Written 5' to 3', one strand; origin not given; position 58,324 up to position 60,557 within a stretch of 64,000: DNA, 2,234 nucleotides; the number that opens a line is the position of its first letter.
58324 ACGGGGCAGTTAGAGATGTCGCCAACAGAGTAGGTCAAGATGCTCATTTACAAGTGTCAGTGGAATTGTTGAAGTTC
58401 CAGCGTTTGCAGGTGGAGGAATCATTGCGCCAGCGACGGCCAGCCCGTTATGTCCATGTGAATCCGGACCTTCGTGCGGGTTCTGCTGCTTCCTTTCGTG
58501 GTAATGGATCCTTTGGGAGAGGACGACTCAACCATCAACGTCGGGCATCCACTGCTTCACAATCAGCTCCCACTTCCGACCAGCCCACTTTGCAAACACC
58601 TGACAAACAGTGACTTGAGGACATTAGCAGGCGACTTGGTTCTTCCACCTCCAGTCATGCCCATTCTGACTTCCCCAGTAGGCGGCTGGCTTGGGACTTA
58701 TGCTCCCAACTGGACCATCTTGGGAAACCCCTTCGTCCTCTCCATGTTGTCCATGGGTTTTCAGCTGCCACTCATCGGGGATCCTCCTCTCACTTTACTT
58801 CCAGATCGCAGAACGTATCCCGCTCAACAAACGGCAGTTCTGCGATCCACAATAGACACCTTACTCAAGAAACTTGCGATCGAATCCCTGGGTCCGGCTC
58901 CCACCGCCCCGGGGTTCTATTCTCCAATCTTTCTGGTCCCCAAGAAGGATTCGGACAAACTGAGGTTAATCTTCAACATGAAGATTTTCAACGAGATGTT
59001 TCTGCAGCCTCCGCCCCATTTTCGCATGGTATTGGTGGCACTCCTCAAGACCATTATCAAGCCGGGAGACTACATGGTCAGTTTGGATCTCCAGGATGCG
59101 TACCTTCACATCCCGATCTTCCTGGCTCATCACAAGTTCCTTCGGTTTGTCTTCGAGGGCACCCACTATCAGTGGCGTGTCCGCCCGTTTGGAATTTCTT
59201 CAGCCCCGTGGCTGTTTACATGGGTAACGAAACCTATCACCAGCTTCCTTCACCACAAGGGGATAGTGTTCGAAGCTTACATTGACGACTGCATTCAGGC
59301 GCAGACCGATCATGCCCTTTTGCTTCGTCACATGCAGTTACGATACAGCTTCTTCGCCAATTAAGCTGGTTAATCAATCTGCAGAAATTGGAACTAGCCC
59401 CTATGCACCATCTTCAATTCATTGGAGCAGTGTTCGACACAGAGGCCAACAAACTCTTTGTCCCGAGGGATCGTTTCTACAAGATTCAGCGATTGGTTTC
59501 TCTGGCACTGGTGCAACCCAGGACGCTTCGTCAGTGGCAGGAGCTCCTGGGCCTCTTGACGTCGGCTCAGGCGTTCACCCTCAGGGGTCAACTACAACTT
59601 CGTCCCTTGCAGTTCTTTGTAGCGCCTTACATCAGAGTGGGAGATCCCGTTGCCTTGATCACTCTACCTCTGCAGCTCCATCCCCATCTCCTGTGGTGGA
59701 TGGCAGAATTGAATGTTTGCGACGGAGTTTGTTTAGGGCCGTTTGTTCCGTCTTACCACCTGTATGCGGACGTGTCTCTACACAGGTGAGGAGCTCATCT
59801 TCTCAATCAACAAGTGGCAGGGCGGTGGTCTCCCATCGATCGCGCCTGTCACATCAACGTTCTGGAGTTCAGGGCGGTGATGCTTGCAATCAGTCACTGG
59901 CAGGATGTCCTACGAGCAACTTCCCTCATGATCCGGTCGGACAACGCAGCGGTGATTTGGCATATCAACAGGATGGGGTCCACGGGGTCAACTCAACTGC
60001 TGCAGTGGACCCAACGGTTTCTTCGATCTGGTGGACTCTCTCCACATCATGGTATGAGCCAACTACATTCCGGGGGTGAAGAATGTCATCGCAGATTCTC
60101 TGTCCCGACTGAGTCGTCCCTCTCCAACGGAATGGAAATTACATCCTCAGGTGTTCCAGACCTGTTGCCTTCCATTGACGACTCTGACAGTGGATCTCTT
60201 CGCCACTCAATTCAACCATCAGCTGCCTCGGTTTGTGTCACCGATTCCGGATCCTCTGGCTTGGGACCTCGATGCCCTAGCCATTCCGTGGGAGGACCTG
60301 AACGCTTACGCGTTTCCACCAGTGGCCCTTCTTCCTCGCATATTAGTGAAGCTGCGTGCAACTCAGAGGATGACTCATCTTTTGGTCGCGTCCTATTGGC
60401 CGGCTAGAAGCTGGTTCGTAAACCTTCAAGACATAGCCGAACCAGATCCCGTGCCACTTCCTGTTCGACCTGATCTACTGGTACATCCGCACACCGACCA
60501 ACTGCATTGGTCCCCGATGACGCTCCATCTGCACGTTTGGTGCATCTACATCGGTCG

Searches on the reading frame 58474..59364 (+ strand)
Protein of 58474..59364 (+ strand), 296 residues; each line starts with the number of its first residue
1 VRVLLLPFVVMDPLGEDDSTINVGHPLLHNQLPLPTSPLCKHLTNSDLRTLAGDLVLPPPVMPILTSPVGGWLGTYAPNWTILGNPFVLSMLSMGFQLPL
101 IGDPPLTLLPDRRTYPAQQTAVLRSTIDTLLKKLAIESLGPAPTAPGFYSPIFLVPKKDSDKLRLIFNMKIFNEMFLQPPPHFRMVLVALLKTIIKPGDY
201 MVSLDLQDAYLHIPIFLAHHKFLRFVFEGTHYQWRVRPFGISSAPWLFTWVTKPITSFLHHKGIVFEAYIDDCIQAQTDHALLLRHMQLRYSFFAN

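Call 10: search_protein_families(library=pfam, proteins=[window:58474-59364:+], max_evalue=0.01)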
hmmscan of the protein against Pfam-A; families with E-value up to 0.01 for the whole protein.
window:58474-59364:+ (296 aa): 1 family
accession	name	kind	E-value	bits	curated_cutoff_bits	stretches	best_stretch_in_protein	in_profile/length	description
PF00078.32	RVT_1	-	1.3e-12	48.3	29.6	1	155-288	1-171/205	Reverse transcriptase (RNA-dependent DNA polymerase)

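Call 12: find_homologous_proteins(query=window:58474-59364:+, max_evalue=1e-20)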
Query window:58474-59364:+ (296 aa): 139 proteins with E <= 1e-20 among 3160 candidates; the best 120 are listed.
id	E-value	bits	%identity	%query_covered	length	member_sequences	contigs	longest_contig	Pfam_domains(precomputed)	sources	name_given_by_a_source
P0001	2.1e-61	226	50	74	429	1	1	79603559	PF00078.33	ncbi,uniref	ncbi:uncharacterized protein [Haliotis asinina]|uniref:uncharacterized protein n=1 Tax=Haliotis asin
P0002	9.1e-61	224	46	72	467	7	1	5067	PF00078.33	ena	-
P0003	1.2e-58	217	52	61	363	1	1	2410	PF00078.33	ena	-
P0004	3.6e-54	202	47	76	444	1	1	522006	PF00078.33,PF17917.8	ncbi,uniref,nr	ncbi:uncharacterized protein LOC124260221 [Haliotis rubra]|uniref:uncharacterized protein LOC1242602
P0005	8.8e-51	191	52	54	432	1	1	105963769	-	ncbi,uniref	ncbi:uncharacterized protein [Haliotis asinina]|uniref:uncharacterized protein n=1 Tax=Haliotis asin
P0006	1.9e-48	183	69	40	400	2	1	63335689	PF00078.33,PF17917.8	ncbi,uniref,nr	ncbi:uncharacterized protein LOC124116370 [Haliotis rufescens]|uniref:uncharacterized protein LOC124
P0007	3.1e-46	176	54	46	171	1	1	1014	PF00078.33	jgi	jgi:hypothetical protein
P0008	4.6e-46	175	67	40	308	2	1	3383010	PF00078.33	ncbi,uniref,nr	ncbi:uncharacterized protein LOC124141636 [Haliotis rufescens]|uniref:uncharacterized protein LOC124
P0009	2.5e-43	167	51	60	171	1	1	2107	PF00078.33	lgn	-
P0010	3.5e-42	163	36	90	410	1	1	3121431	PF00078.33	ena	-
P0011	6.3e-39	152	37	81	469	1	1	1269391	PF00078.33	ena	-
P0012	9.9e-39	151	38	77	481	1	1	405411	PF00078.33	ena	-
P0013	3.2e-38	150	60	41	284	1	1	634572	PF00078.33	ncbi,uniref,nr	ncbi:uncharacterized protein LOC124256714 [Haliotis rubra]|uniref:uncharacterized protein LOC1242567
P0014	3.3e-38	150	57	38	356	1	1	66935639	PF00078.33,PF17917.8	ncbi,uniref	ncbi:uncharacterized protein [Haliotis asinina]|uniref:uncharacterized protein n=1 Tax=Haliotis asin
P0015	6.9e-38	149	38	75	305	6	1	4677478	PF00078.33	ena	-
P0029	7.5e-35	139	38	65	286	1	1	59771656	PF00078.33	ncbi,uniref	ncbi:uncharacterized protein [Haliotis asinina]|uniref:uncharacterized protein n=1 Tax=Haliotis asin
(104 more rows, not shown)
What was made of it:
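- DIRS reverse-transcriptase best hits are in Haliotis (call 12).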

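Call 14: find_encoding_contigs(protein=P0006, flank=10000, max_places=10)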
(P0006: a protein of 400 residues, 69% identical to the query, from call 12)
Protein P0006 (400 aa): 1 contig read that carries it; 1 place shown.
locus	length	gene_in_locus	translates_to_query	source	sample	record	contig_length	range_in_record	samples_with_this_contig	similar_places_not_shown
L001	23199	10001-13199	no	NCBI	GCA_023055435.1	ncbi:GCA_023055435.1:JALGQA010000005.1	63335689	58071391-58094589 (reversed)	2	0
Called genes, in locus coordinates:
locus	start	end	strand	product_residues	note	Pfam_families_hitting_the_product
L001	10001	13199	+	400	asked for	PF00078:RVT_1, PF17917:RT_RNaseH (faint)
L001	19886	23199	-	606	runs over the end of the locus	PF00919:UPF0004, PF04055:Radical_SAM, PF01938:TRAM (faint)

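Call 25: find_encoding_contigs(protein=P0008, flank=10000, max_places=10)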
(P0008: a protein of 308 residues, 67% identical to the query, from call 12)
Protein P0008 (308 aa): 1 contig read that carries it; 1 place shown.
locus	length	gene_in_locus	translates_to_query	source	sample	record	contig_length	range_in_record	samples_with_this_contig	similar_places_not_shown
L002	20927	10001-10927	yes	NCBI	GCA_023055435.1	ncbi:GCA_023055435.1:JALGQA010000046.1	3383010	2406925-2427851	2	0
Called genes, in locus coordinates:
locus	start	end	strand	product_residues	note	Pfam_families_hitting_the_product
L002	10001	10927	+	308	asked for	PF00078:RVT_1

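Call 26: find_encoding_contigs(protein=P0004, flank=10000, max_places=10)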
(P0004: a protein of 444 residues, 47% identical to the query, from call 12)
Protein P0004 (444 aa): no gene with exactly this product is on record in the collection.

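Call 27: find_encoding_contigs(protein=P0001, flank=10000, max_places=10)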
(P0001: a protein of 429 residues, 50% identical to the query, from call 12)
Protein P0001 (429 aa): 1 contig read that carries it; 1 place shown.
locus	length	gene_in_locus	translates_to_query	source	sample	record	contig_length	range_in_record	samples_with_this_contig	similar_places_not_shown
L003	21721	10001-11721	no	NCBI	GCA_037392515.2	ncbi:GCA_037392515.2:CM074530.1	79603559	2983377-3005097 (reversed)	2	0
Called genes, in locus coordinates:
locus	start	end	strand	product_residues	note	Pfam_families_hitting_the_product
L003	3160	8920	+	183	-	-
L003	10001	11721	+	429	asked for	PF00078:RVT_1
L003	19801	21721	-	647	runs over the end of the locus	PF00515:TPR_1 (faint), PF07719:TPR_2 (faint), PF12895:ANAPC3 (weak), PF13176:TPR_7 (faint), PF13424:TPR_12 (faint), PF13432:TPR_16 (faint), PF14559:TPR_19 (weak), PF23914:TPR_CcmH_CycH (faint)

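Call 28: find_encoding_contigs(protein=P0002, flank=10000, max_places=10)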
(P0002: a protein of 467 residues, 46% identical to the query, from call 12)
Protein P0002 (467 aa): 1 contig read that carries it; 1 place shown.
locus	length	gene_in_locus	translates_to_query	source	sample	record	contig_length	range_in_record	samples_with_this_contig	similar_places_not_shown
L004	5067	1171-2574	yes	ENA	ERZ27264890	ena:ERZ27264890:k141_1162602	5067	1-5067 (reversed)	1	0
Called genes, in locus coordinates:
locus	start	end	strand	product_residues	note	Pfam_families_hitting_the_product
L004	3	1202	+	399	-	?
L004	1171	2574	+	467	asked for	PF00078:RVT_1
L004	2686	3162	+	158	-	-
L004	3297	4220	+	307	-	-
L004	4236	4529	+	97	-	-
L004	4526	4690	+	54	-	-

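Call 38: find_encoding_contigs(protein=P0005, flank=10000, max_places=10)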
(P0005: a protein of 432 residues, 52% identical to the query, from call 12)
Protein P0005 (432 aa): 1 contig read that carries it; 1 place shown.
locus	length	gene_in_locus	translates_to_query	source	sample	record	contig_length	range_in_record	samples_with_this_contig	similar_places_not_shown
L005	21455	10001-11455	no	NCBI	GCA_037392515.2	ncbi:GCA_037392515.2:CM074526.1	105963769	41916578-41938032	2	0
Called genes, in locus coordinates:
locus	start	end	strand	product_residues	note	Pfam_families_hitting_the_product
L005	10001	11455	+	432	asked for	-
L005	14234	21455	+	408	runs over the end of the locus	-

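Call 39: find_encoding_contigs(protein=P0014, flank=10000, max_places=10)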
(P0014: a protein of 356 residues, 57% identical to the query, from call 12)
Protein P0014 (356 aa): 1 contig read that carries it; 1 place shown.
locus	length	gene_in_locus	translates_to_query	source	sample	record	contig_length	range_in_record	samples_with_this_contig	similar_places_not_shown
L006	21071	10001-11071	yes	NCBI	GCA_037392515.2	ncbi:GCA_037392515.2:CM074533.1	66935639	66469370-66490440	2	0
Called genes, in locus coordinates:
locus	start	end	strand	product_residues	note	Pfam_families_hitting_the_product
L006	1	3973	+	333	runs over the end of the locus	PF25993:zf-B_box_ZFPL1, PF25998:U-box_ZFPL1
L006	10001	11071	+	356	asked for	PF00078:RVT_1, PF17917:RT_RNaseH (weak)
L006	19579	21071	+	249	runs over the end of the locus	PF00226:DnaJ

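Call 40: find_encoding_contigs(protein=P0029, flank=10000, max_places=10)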
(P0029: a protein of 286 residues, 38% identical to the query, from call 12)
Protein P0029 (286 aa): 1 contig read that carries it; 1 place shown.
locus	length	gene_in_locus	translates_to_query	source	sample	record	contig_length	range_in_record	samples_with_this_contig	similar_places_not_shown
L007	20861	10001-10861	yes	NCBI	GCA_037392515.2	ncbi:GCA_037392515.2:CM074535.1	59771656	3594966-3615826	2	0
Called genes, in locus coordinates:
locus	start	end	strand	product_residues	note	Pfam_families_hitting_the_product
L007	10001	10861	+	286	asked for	PF00078:RVT_1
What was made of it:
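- Tried and rejected: Six came from H. rufescens and H. asinina, and one was a 5-kb metagenome contig fetched through the same DIRS protein hits (calls 14, 25, 27, 28, 38-40).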

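Call 41: find_encoding_contigs(protein=P0013, flank=10000, max_places=10)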
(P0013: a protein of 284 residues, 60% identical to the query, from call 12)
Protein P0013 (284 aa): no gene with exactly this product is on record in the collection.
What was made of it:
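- Tried and rejected: Two look-ups failed (calls 26, 41).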

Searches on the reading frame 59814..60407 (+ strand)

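Call 10: search_protein_families(library=pfam, proteins=[window:59814-60407:+], max_evalue=0.01)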
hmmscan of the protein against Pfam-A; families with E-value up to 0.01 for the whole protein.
window:59814-60407:+ (197 aa): 1 family
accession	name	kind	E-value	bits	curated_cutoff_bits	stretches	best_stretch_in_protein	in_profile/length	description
PF17917.7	RT_RNaseH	-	0.0079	16.8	24.8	0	7-67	42-100/105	RNase H-like domain found in reverse transcriptase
